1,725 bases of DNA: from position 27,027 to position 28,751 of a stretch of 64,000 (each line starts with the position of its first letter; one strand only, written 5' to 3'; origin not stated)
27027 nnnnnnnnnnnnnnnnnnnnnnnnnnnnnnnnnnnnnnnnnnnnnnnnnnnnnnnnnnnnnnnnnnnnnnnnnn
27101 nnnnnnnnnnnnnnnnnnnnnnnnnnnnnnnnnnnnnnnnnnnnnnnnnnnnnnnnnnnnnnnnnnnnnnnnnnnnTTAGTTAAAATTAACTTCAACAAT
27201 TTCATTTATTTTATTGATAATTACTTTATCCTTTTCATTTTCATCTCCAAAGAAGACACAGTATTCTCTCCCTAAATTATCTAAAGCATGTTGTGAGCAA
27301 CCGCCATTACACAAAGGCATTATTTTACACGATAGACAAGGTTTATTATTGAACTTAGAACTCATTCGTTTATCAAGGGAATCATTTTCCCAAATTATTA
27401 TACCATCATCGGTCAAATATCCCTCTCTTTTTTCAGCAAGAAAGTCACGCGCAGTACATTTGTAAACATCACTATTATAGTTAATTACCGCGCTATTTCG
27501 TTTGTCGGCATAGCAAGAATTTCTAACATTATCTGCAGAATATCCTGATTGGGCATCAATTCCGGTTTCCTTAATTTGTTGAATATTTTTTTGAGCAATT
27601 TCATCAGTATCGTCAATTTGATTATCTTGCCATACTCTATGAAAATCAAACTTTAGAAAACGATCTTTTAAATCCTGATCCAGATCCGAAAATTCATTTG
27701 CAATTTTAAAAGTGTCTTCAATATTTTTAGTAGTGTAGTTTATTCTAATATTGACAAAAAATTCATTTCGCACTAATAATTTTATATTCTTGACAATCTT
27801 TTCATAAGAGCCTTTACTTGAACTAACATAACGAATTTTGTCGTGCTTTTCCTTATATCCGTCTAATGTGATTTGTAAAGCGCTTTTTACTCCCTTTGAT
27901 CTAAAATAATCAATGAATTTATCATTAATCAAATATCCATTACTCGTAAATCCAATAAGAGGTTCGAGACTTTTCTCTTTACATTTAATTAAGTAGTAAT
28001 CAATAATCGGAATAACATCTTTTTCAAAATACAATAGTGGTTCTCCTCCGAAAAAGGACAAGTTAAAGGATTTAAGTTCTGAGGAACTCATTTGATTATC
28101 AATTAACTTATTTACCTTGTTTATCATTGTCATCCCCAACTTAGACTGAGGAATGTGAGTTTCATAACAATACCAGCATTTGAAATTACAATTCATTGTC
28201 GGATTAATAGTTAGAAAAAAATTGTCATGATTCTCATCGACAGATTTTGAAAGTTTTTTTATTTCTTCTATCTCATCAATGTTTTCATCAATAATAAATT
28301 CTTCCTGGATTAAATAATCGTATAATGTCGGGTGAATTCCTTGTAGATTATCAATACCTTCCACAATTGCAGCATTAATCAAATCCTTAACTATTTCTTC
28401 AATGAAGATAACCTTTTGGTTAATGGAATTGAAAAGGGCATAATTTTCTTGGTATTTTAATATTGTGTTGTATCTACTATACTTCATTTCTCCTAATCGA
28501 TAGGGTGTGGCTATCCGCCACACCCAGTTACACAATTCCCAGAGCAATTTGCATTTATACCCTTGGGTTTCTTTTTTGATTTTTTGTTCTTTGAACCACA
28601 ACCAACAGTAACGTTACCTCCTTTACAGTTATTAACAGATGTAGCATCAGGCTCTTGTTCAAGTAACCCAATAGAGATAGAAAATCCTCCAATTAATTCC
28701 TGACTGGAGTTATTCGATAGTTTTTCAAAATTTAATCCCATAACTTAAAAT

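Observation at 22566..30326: Compact radical-SAM/SPASM RiPP cluster: four precursors, maturase, outer-membrane barrel, C39-ABC exporter and a divergent XRE regulator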

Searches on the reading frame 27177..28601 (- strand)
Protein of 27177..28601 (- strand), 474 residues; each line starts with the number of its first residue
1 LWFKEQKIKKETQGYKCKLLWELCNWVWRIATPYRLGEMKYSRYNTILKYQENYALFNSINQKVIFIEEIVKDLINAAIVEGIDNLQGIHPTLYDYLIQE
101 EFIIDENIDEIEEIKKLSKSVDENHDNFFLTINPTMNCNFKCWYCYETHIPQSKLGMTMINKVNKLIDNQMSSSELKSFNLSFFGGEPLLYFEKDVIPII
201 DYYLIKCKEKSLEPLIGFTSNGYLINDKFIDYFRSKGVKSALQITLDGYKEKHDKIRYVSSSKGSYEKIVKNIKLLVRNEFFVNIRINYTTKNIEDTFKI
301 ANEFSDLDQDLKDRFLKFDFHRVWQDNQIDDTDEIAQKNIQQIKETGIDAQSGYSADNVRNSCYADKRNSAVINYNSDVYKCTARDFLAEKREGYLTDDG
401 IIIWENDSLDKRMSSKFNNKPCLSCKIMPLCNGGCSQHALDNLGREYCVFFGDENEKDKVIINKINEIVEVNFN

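Call 3: search_protein_families(library=ncbifam, proteins=[window:27177-28601:-], max_evalue=0.01)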
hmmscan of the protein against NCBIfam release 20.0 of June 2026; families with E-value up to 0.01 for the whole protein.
window:27177-28601:- (474 aa): 55 families (the best 25 are shown)
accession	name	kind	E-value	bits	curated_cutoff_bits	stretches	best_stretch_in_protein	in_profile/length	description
TIGR04463.1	rSAM_vs_C_rich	equivalog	6e-46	157.1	525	1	45-438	2-397/438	TIGR04463 family radical SAM/SPASM RiPP maturase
NF038107.1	rSAM_NF038107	equivalog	7.5e-42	143.6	600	1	39-440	1-405/444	Cys-every-fifth radical SAM/SPASM peptide maturase CefB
TIGR04334.1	rSAM_Clo7bot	equivalog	1.5e-37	129.3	600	1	40-446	1-416/440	radical SAM/SPASM domain Clo7bot peptide maturase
TIGR04280.1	geopep_mat_rSAM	hypoth_equivalog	2.4e-33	115.8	400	1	39-439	1-396/428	geopeptide radical SAM maturase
NF047865.1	rSAM_PapB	equivalog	2.8e-28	99.1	340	1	130-438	5-319/330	PapB family radical SAM/SPASM ranthipeptide maturase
NF052473.1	rSAM_FlmE_OhkG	exception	9.5e-28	97.1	500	1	39-308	1-277/481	FlmE/OhkG family radical SAM/SPASM peptide maturase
TIGR04068.1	rSAM_ocin_clost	equivalog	3.4e-24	85.5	500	1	48-341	5-295/462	Cys-rich peptide radical SAM maturase CcpM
NF041298.1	rSAM_mat_DynA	equivalog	3.2e-23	82.3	450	2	131-302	4-172/356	dynobactin maturation radical SAM/SPASM protein DynA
TIGR04064.1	rSAM_nif11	equivalog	9.3e-23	80.6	518.7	1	100-279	56-227/459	nif11-like peptide radical SAM maturase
TIGR03942.1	sulfatase_rSAM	equivalog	3.2e-22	79.1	349.45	2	135-308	8-180/363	anaerobic sulfatase maturase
TIGR03906.1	quino_hemo_SAM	equivalog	2.8e-21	75.7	453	1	130-291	96-258/467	quinohemoprotein amine dehydrogenase maturation protein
NF041707.1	rSAM_YhhB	equivalog_domain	1e-19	70.7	445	1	136-278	10-154/369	cyclophane-forming radical SAM/SPASM peptide maturase YhhB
TIGR03974.1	rSAM_six_Cys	equivalog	2.9e-18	66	425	1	130-300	99-270/451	thioether cross-link-forming SCIFF peptide maturase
NF040492.1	not_ScfB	exception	6.5e-17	61.5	855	1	49-438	8-418/450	ScfB-related radical SAM/SPASM orphan maturase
TIGR03978.1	rSAM_paired_1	equivalog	1.2e-16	60.5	370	1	92-305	44-258/466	His-Xaa-Ser system radical SAM maturase HxsB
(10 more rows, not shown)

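Call 4: search_protein_families(library=pfam, proteins=[window:27177-28601:-], max_evalue=0.01)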
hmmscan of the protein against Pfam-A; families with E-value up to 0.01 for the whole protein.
window:27177-28601:- (474 aa): 2 families
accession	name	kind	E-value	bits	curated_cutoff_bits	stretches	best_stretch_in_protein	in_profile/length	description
PF04055.27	Radical_SAM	-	6e-14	53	29.5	1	132-287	1-148/166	Radical SAM superfamily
PF13353.11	Fer4_12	-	1.6e-07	32.1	22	1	137-255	14-122/137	4Fe-4S single cluster domain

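Call 7: find_homologous_proteins(query=window:27177-28487:-)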
Query window:27177-28487:- (436 aa): 3804 proteins with E <= 0.001 among 8000 candidates; the best 120 are listed.
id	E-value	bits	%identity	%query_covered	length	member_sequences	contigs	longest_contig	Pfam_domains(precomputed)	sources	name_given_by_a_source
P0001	1.2e-290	982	100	100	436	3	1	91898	PF04055.28,PF13353.12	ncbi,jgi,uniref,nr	ncbi:radical SAM/SPASM domain-containing protein [Fluviicola sp.]|jgi:uncharacterized protein|uniref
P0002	7.5e-243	824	80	100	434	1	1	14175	PF04055.28,PF13353.12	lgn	-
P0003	2.1e-183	628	61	99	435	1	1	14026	PF13186.12,PF04055.28,PF13353.12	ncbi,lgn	-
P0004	1.8e-182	625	60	100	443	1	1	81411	PF04055.28,PF13353.12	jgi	-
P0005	1.4e-181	622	61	100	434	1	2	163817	PF04055.28,PF13353.12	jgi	jgi:uncharacterized protein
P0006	4.4e-181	621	59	99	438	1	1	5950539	PF04055.28,PF13353.12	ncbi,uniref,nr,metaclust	ncbi:Radical SAM protein [Pedobacter cryoconitis]|uniref:Radical SAM protein n=1 Tax=Pedobacter cryo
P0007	5.4e-181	621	59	99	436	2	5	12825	PF04055.28,PF13353.12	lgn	-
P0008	1.3e-180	619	62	99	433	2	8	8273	PF04055.28,PF13353.12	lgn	-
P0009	7.0e-180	617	60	99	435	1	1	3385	PF04055.28,PF13353.12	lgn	-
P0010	3.9e-179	614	59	99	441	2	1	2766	PF04055.28,PF13353.12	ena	-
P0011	1.4e-178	613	57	99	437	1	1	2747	PF04055.28,PF13353.12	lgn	-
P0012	2.1e-178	612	57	99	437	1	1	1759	PF04055.28,PF13353.12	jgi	jgi:uncharacterized protein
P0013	2.2e-178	612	59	99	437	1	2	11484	PF04055.28,PF13353.12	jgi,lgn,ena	-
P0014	2.7e-178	612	60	99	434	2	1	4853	PF04055.28,PF13353.12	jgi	jgi:uncharacterized protein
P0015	7.7e-178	610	57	99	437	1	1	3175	PF04055.28,PF13353.12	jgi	jgi:uncharacterized protein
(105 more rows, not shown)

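Call 8: find_related_loci(query=window:27177-28487:-, collection=genome_contigs, flank=8000)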
Query window:27177-28487:- (436 aa) in genome_contigs; peptide patterns used: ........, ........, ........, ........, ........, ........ (x = any residue, [..] = any of these).
274 stretches matched a pattern; 166 encode a relative of the query (tblastn E <= 1e-3); the best 80 are kept; 80 distinct loci.
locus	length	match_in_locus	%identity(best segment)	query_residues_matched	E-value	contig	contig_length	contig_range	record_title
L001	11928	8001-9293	61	1-431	0e+0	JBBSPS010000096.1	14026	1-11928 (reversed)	MAG: Bacteroidia bacterium isolate LS6_sbin.61 LS6_sbin.61_K_1568804_L_14026_cov_10.0000, whole genome shotgun sequence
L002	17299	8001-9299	57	1-431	0e+0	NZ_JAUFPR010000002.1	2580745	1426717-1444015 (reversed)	Mucilaginibacter aquaedulcis strain CECT 8102 soapdenovo_K_105_2, whole genome shotgun sequence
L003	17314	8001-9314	59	1-435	2e-178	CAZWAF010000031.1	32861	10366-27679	MAG TPA_asm: uncultured Flavobacterium sp. isolate SRP344714_co2_21 genome assembly, contig: NODE_3297_length_32861_cov_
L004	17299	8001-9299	58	1-432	5e-178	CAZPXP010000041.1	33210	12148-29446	MAG TPA_asm: uncultured Ferruginibacter sp. isolate SRP292972_co3_135 genome assembly, contig: NODE_854_length_33210_cov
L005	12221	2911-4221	57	1-435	5e-178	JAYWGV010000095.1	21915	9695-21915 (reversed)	MAG: Bacteroidota bacterium isolate GLR56_GL46_UP_1_metabinner_3 GLR56_GL46_UP_1_metabinner_3_94, whole genome shotgun s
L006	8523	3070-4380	57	1-435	8e-176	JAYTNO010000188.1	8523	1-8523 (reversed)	MAG: Flavobacterium sp. isolate GFS_3957 GFS_3957_187, whole genome shotgun sequence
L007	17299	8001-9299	56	1-431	8e-176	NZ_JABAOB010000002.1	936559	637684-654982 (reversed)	Chitinophaga sp. Ak27 Ak27-scaffold_2_length_936559_cov_140.323, whole genome shotgun sequence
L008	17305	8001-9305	58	1-434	3e-175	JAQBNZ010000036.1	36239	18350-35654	MAG: Mucilaginibacter sp. isolate RYN_306 scaffold_12887, whole genome shotgun sequence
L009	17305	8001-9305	59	1-433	5e-175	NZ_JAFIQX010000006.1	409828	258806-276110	Longitalea luteola strain SYSU D00799 NODE_6_length_409828_cov_14.280169, whole genome shotgun sequence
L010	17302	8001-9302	57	1-433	2e-174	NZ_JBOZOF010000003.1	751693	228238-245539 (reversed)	Chryseobacterium sp. 'Rf worker isolate 10' NODE_3_length_751693_cov_205.097767, whole genome shotgun sequence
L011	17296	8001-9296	57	1-432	2e-173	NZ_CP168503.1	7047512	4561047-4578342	Mucilaginibacter sp. Mucisp86 strain CT11-86 chromosome, complete genome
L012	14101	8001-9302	57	1-433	2e-173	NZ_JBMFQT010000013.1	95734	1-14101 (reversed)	MAG: Hydrotalea sp. isolate KM4344-22 NODE_13_length_95734_cov_8.838935, whole genome shotgun sequence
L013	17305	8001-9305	56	1-434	4e-173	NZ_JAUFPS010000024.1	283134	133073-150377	Mucilaginibacter flavus strain CECT 7857 soapdenovo_K_83_24, whole genome shotgun sequence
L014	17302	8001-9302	57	1-433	2e-173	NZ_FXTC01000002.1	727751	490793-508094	Chryseobacterium rhizoplanae strain DSM 29371, whole genome shotgun sequence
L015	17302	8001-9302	57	1-433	1e-172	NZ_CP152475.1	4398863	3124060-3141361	Chryseobacterium sp. POE27 chromosome, complete genome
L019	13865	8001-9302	55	2-434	7e-170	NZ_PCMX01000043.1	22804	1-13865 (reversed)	Flavobacterium columnare NBRC 100251 = ATCC 23463 WGS0041_contig_43, whole genome shotgun sequence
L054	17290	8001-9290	49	1-431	1e-144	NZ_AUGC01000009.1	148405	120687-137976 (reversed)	Thermonema rossianum DSM 10300 K384DRAFT_scaffold00008.8_C, whole genome shotgun sequence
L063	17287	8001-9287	43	1-431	2e-123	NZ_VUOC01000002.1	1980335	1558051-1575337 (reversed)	Chitinophaga agrisoli strain BN140078 contig_2, whole genome shotgun sequence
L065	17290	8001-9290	44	1-431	2e-121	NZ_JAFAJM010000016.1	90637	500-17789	MAG: Chryseobacterium sp. isolate CP_BE_BS_R2_16 BE_BS_R2_k147_1705301, whole genome shotgun sequence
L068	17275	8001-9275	47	1-426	1e-120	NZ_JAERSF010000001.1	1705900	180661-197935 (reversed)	Flavobacterium tagetis strain GN10 contig1, whole genome shotgun sequence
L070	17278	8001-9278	46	1-426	7e-120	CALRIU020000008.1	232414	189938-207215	MAG: Hydrocarboniphaga daqingensis isolate JJ-AX1-329-3-mx-bin493 genome assembly, contig: JJ-MOM7-71-C15, whole genome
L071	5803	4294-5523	46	1-412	2e-119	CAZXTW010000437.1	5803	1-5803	MAG TPA_asm: uncultured Roseivirgaceae bacterium isolate SRP135972_co2_271 genome assembly, contig: NODE_22683_length_58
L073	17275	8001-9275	47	1-427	1e-118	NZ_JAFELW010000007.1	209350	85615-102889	Riemerella anatipestifer strain RCAD1090 125_scaffolds_6, whole genome shotgun sequence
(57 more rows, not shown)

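Call 20: search_solved_structures(query=window:27177-28487:-, max_evalue=0.001, show_alignments=1)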
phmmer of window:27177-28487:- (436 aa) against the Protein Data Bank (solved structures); distinct sequences matched with E-value up to 0.001: 5.
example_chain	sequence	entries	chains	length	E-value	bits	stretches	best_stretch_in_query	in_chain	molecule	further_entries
5v1q_A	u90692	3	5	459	5.5e-08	35.6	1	91-409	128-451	Radical SAM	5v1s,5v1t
9gm3_A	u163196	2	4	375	1.8e-05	27.3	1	96-231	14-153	ChlB radical SAM domain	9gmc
5vsl_A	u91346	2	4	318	4.3e-05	26.1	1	92-238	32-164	Radical S-adenosyl methionine domain-containing protein 2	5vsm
6q2p_A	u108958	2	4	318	4.5e-05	26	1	92-238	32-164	Radical S-adenosyl methionine domain-containing protein 2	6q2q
7n7h_A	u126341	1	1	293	0.0004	22.9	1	96-217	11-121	VIPERIN-LIKE ENZYME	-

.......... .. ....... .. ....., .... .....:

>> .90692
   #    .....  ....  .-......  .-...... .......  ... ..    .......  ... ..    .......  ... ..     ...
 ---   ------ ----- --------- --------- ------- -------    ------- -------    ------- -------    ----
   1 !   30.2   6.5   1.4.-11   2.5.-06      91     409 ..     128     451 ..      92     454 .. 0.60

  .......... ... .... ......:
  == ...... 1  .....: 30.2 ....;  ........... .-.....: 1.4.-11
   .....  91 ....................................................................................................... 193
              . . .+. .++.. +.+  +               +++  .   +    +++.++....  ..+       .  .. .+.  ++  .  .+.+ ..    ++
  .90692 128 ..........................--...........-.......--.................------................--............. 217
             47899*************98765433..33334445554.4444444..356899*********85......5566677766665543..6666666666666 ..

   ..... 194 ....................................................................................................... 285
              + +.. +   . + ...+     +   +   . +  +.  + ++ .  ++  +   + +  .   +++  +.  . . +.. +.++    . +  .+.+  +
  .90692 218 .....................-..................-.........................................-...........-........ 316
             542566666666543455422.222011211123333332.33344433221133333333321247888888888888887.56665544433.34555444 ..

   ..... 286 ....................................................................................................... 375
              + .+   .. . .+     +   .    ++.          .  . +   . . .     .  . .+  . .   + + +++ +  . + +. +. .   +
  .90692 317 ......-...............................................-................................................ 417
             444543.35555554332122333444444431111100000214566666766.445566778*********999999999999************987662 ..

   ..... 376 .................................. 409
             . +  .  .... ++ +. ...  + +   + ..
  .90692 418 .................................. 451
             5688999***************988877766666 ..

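Call 36: find_encoding_contigs(protein=P0002, flank=10000, max_places=3)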
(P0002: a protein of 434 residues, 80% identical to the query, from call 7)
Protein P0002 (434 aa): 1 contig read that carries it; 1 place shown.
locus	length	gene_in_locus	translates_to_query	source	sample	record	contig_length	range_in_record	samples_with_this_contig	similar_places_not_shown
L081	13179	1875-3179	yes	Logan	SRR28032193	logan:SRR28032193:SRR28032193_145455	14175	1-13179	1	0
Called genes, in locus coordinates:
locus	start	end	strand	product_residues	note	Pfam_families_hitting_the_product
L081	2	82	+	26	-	?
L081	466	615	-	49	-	-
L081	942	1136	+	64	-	-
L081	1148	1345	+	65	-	-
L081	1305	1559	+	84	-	-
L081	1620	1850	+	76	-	-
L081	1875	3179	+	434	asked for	PF04055:Radical_SAM, PF13353:Fer4_12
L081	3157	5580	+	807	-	PF14905:OMP_b-brl_3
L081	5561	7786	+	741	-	PF03412:Peptidase_C39, PF00664:ABC_membrane, PF02463:SMC_N (weak), PF00005:ABC_tran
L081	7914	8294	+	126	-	-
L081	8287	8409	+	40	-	-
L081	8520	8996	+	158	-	PF09926:DUF2158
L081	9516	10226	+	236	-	-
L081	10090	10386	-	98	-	-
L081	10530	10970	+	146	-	-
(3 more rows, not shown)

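Call 48: search_solved_structures(query=A2, max_evalue=0.001)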
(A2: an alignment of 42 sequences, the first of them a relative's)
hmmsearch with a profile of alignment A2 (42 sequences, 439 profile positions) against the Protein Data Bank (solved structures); distinct sequences matched with E-value up to 0.001: 8.
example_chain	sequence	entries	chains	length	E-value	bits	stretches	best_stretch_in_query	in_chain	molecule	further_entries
5wgg_A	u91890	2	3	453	1.1e-18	70.3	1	77-260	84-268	Radical SAM domain protein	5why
9gm3_A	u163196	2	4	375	6.2e-12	48.1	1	95-235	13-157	ChlB radical SAM domain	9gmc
5v1q_A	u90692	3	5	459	8.5e-12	47.6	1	77-402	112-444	Radical SAM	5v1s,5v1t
7n7h_A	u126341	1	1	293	0.00032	22.7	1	97-259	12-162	VIPERIN-LIKE ENZYME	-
6efn_A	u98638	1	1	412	0.00047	22.1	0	93-265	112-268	Sporulation killing factor maturation protein SkfB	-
6b4c_A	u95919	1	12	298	0.00071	21.5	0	98-195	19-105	Viperin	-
9dgw_A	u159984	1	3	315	0.00084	21.3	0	98-194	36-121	Radical SAM core domain-containing protein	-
7n7i_A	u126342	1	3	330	0.00097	21.1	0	98-194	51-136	Viperin-like enzyme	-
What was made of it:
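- On Sactipeptides: SkfB is only a marginal hit (E 5e-4; call 48).
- The profile hits CteB at E 1e-18 (call 48).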

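Call 64: predict_structure(alignment_id=A2)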
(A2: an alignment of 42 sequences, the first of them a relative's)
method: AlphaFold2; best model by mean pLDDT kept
length: 436 residues; sequences in the alignment: 42
mean_pLDDT: 87.3   pTM: 0.84
mean pLDDT of the five models: 87.3, 86.5, 84.5, 83.8, 83.5
residues with pLDDT >= 90: 241; 70-90: 152; 50-70: 31; < 50: 12
segments of 3 or more residues with pLDDT < 50: 99-110
pLDDT, mean of each block of 10 residues (from residue 1): 95 95 94 96 94 97 96 92 90 76 43 72 97 94 89 90 98 95 89 96 91 79 70 96 95 90 97 97 74 83 94 75 81 90 76 88 91 85 89 80 84 83 88 75
secondary structure, 60 per line:
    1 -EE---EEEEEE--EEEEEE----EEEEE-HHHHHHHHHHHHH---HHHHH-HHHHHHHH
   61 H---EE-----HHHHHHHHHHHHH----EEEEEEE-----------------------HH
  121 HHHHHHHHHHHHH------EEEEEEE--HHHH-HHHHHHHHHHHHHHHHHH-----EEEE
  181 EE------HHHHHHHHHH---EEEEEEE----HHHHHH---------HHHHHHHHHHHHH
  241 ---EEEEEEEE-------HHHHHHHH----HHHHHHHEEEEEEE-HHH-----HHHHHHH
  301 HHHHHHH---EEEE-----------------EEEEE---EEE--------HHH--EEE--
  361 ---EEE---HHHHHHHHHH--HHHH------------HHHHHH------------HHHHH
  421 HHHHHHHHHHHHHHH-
elements in order: E7-12 E15-20 E25-29 H31-43 H47-51 H53-61 H72-84 E89-95 H119-133 E140-146 H149-152 H154-171 E177-182 H189-198 E202-208 H213-218 H228-240 E244-251 H259-266 H271-277 E278-284 H294-307 E311-314 E332-336 E340-342 E356-358 E364-366 H370-379 H382-385 H398-403 H416-435
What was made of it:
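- On Radical SAM / SPASM RiPP maturases (superfamily): The AF2 model (pLDDT about 95 over aa 1-80) has strands 7-12, 15-20 and 25-29, then helices 31-43, 47-51 and 53-61 (call 64).
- The enzyme has an RRE-like leader-binding domain (call 64).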

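Call 67: fold_search(model_id=the predicted structure, library=pdb)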
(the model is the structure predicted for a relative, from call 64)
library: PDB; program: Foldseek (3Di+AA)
matches with E <= 10: 1472; with E <= 0.001: 48
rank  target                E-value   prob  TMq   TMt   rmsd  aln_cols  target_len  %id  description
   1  5why_B                1.9e-14  1.00  0.64  0.66   7.8       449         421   19  Structural Insights into Thioether Bond Formation in the Biosynthesis of Sactipeptides (released 2017-07-26)
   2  5why_A                4.9e-13  1.00  0.63  0.65   7.7       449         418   19  Structural Insights into Thioether Bond Formation in the Biosynthesis of Sactipeptides (released 2017-07-26)
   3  8vpo                  8.5e-13  1.00  0.66  0.64   6.3       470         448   16  X-Ray Crystal Structure of TigE from Paramaledivibacter caminithermalis (released 2024-02-07)
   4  5wgg_A                1.3e-12  1.00  0.63  0.62   6.7       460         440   19  Structural Insights into Thioether Bond Formation in the Biosynthesis of Sactipeptides (released 2017-07-26)
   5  5v1q_B                5.0e-12  1.00  0.47  0.47  13.3       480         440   16  Crystal structure of Streptococcus suis SuiB (released 2017-08-30)
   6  5v1q_A                2.2e-11  1.00  0.46  0.47  13.8       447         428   18  Crystal structure of Streptococcus suis SuiB (released 2017-08-30)
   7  5v1s_B                4.6e-11  1.00  0.48  0.49  13.9       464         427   17  Crystal structure of Streptococcus suis SuiB bound to S-adenosylmethionine (released 2017-08-30)
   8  5v1t_A                1.0e-10  1.00  0.48  0.48  13.7       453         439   17  Crystal structure of Streptococcus suis SuiB bound to precursor peptide SuiA (released 2017-08-30)
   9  4k37_A                1.2e-10  1.00  0.56  0.65   5.4       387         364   19  Native anSMEcpe with bound AdoMet (released 2013-05-08)
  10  5v1s_A                1.3e-10  1.00  0.48  0.49  13.7       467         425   19  Crystal structure of Streptococcus suis SuiB bound to S-adenosylmethionine (released 2017-08-30)
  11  4k36_A                5.9e-10  1.00  0.56  0.63   5.3       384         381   17  His6 tagged anSMEcpe with bound AdoMet (released 2013-05-08)
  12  6efn                  7.4e-10  1.00  0.46  0.52  12.7       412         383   14  Structure of a RiPP maturase, SkfB (released 2018-10-24)
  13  4k37_B                9.7e-10  1.00  0.56  0.65   5.5       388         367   17  Native anSMEcpe with bound AdoMet (released 2013-05-08)
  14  4k38_A                1.5e-09  1.00  0.54  0.63   5.7       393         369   18  Native anSMEcpe with bound AdoMet and Kp18Cys peptide (released 2013-05-08)
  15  4k39_A                2.0e-09  1.00  0.56  0.66   5.6       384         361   19  Native anSMEcpe with bound AdoMet and Cp18Cys peptide (released 2013-05-08)
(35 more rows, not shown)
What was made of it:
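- On Radical SAM / SPASM RiPP maturases (superfamily): The SPASM region aligns to SuiB (call 20) and the full-length fold matches CteB (call 67).
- Closest known: Ranthipeptide / SCIFF-type thioether RiPPs. Same: CteB is the best solved-structure match by both profile and fold (calls 48, 67).
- The AF2 model has a beta3-alpha3 RRE-like N-terminus and its top folds are CteB, TigE and SuiB (calls 64, 67). All of these appear among the hits (calls 3, 20, 67). The closest profile and fold match is the thioether synthase CteB (calls 48, 67).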
